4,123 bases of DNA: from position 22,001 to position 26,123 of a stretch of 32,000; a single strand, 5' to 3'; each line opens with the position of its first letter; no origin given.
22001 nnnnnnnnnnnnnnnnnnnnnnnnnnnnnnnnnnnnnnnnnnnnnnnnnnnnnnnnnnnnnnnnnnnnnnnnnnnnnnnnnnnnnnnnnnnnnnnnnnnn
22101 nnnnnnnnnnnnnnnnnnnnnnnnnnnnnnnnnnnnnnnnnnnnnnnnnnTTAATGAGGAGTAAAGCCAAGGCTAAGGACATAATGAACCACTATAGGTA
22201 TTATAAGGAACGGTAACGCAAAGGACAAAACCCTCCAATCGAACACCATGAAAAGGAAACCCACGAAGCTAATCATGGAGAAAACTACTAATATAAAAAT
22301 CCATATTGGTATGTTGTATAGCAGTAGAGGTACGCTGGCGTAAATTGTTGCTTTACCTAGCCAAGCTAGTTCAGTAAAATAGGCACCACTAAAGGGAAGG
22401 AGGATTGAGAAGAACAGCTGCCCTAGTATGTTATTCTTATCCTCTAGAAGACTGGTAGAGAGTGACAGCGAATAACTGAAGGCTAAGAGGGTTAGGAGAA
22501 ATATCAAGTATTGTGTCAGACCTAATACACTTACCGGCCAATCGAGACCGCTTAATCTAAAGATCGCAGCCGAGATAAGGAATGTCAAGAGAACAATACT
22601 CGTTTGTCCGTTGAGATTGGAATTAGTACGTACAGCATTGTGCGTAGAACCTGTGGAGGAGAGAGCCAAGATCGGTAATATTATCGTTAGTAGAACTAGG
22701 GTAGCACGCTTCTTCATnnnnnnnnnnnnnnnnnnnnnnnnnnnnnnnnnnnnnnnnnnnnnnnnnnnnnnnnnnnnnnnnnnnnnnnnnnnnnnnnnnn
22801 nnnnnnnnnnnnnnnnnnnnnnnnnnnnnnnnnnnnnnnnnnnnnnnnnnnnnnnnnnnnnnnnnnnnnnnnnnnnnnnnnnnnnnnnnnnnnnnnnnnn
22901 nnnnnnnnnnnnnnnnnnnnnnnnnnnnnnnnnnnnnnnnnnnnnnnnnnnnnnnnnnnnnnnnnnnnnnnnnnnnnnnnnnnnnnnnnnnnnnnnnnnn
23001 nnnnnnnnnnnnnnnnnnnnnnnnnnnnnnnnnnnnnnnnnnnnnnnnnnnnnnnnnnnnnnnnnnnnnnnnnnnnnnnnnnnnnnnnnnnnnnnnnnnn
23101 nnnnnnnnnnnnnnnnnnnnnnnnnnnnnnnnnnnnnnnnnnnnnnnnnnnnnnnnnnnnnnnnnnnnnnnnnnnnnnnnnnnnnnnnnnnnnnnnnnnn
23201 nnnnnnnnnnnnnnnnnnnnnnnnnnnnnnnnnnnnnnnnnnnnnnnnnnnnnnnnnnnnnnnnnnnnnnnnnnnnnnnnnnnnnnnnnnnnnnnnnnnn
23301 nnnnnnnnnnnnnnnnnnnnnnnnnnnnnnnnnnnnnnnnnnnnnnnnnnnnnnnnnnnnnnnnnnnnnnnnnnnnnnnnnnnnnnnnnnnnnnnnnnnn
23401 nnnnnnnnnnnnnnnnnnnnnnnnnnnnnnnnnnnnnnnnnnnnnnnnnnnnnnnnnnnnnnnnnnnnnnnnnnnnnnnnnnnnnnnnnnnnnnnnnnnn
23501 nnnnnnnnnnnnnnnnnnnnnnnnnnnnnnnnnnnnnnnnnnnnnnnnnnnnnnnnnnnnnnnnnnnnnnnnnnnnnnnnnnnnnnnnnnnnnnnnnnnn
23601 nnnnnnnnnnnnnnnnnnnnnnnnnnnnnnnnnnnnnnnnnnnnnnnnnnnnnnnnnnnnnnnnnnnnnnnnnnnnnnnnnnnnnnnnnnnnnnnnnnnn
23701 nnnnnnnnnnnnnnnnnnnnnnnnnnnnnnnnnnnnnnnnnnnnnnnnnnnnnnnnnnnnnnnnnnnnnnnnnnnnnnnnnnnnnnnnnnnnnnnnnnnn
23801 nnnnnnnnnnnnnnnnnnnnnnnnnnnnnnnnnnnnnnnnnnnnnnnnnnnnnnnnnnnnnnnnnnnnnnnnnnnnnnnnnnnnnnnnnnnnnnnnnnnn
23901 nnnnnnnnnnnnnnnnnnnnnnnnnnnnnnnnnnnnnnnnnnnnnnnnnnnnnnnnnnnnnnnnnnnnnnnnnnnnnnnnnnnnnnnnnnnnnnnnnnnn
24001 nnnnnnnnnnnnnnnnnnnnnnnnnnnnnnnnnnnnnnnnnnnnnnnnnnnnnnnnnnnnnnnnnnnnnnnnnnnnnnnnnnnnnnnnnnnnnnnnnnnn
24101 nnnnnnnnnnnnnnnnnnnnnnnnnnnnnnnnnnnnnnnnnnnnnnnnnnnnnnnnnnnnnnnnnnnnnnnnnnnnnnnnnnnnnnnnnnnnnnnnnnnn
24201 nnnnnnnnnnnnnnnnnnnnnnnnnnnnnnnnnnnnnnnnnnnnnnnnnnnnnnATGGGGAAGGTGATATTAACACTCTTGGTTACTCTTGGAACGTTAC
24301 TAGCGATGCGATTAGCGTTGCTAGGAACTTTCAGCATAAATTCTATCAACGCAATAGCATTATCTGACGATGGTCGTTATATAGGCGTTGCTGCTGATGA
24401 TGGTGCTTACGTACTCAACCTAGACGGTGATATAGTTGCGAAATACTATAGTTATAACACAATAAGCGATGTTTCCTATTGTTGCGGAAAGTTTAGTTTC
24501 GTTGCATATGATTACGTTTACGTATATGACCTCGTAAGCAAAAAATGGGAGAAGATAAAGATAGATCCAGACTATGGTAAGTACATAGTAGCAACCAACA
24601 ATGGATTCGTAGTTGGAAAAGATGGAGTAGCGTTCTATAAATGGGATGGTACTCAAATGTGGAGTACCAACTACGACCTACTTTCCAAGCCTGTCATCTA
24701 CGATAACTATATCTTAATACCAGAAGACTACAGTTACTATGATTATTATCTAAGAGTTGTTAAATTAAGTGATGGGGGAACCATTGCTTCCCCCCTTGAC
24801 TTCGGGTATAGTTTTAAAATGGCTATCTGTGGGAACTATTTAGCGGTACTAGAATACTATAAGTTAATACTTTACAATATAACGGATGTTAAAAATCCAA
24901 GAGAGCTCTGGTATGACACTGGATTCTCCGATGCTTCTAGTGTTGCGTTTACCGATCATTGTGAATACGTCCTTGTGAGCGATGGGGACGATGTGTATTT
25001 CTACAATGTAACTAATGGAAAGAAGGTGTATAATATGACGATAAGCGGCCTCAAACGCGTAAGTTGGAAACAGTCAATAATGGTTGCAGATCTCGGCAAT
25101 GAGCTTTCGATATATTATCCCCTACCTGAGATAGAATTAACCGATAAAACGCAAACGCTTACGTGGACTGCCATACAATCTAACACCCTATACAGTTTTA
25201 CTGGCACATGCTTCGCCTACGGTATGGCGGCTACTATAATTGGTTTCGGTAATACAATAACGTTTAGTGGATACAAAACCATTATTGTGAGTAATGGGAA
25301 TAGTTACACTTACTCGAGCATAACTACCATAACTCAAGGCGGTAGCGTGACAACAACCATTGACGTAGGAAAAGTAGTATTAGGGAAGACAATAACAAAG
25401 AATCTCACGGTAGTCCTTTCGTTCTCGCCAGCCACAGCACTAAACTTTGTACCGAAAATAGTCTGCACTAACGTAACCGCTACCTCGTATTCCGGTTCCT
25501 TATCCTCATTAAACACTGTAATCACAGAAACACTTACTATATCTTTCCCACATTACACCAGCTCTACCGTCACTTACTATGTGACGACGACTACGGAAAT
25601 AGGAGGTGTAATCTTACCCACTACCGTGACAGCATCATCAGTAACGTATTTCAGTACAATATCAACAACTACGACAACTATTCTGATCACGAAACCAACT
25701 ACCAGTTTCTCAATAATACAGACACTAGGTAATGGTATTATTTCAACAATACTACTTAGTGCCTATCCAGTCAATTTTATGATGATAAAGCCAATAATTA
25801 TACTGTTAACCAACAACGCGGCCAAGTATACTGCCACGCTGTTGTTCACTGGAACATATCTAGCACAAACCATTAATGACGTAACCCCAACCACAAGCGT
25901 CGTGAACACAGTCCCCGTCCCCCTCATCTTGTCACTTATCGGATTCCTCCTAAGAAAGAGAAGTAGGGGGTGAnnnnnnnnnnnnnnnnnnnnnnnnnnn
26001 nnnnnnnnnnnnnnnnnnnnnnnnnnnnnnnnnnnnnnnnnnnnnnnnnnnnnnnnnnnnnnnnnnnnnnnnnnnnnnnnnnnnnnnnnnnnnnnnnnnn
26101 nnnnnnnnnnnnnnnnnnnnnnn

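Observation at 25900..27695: Shared [VI]P[VI]P - hydrophobic helix - Arg/Lys cluster at the extreme C-terminus of five island proteins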

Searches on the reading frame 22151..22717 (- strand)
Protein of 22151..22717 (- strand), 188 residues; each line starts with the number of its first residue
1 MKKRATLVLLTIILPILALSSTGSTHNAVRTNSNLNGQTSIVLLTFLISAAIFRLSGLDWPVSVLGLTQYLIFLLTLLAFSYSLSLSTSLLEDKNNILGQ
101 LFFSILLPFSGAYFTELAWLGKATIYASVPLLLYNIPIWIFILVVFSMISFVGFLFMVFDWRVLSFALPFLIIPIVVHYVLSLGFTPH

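Call 4: search_protein_families(library=ncbifam, proteins=[window:22151-22717:-], max_evalue=10)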
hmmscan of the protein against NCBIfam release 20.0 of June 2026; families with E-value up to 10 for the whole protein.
window:22151-22717:- (188 aa): 1 family
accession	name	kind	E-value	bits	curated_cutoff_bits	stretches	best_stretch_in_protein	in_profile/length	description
NF010395.0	PRK13823.1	subfamily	4.2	7.5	60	1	28-77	12-60/103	conjugal transfer protein TrbD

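Call 5: search_protein_families(library=pfam, proteins=[window:22151-22717:-], max_evalue=1)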
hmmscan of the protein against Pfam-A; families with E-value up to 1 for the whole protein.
window:22151-22717:- (188 aa): 0 families

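Call 36: search_protein_families(library=pfam, proteins=[window:22151-22717:-], max_evalue=10)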
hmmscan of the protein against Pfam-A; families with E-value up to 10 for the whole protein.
window:22151-22717:- (188 aa): 0 families

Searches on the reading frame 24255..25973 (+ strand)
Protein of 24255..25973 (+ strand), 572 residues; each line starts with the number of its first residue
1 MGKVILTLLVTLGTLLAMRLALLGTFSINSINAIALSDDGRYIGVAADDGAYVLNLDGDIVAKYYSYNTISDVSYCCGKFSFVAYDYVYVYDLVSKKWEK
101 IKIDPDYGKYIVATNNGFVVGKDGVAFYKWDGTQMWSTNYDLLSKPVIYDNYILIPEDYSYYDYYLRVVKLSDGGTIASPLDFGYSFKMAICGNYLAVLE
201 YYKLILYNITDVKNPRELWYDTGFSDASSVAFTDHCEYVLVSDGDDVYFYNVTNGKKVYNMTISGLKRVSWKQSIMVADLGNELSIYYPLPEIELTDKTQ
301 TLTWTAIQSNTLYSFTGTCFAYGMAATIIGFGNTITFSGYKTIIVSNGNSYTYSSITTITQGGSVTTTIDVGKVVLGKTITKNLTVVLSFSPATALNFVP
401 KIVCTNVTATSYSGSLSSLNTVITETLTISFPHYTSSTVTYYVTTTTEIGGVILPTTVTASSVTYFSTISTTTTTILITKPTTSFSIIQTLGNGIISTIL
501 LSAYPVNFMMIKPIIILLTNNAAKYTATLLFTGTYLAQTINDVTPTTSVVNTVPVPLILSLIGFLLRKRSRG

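Call 4: search_protein_families(library=ncbifam, proteins=[window:24255-25973:+], max_evalue=10)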
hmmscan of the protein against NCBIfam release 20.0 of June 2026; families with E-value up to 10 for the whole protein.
window:24255-25973:+ (572 aa): 1 family
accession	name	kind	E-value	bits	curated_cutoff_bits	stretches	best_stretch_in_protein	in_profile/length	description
TIGR03334.1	IOR_beta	equivalog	0.1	12.5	205.8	1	361-403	42-84/189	indolepyruvate ferredoxin oxidoreductase subunit beta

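Call 5: search_protein_families(library=pfam, proteins=[window:24255-25973:+], max_evalue=1)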
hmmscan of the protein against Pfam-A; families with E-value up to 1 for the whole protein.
window:24255-25973:+ (572 aa): 6 families
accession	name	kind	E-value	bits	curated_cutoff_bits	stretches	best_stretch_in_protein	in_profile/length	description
PF04053.20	B-prop_COPA_B_2nd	-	4.1e-05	23.7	57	1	238-278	119-160/248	COPA/B second beta-propeller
PF01344.31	Kelch_1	-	0.01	15.8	20.1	1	75-101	15-42/46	Kelch motif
PF13415.12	Kelch_3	-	0.024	15.3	22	1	84-105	16-37/48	Galactose oxidase, central domain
PF13418.12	Kelch_4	-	0.083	13.3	21.6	0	84-101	27-44/49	Galactose oxidase, central domain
PF24905.1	TTC3_9th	-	0.13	12.5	27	1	423-443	5-25/60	TTC3, helical domain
PF04601.19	DUF569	-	0.18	12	23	1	89-125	42-78/142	Beta-trefoil domain of unknown function (DUF569)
